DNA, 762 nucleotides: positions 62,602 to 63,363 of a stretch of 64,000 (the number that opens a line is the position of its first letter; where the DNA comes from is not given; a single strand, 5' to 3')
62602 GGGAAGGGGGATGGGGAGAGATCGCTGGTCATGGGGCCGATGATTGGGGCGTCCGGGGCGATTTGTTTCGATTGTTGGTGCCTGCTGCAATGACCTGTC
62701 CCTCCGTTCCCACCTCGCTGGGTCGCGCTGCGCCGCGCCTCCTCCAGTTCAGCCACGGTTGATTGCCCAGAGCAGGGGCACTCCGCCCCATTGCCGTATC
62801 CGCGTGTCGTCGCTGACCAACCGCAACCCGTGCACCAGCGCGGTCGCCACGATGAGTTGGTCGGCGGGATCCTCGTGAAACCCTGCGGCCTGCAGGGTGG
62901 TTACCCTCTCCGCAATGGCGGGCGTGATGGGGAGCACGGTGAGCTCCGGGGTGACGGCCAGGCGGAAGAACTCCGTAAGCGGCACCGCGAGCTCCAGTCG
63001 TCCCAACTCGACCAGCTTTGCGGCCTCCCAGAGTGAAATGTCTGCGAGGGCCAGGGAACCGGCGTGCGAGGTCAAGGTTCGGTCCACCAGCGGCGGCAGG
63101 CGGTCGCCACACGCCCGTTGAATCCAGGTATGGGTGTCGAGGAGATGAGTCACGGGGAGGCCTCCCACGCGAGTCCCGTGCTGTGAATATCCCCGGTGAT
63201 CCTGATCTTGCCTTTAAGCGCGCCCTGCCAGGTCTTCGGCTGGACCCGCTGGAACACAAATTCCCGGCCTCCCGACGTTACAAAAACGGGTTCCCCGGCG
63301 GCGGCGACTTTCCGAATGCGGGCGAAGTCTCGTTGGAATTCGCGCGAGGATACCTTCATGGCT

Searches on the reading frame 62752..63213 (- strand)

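Call 12: search_protein_families(library=pfam, proteins=[window:62752-63213:-], max_evalue=0.0001)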
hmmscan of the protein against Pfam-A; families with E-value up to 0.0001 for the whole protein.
window:62752-63213:- (154 aa): 1 family
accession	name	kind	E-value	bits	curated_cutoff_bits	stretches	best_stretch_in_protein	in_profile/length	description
PF01850.27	PIN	-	7.6e-10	39.9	23.6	1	24-141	2-116/120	PIN domain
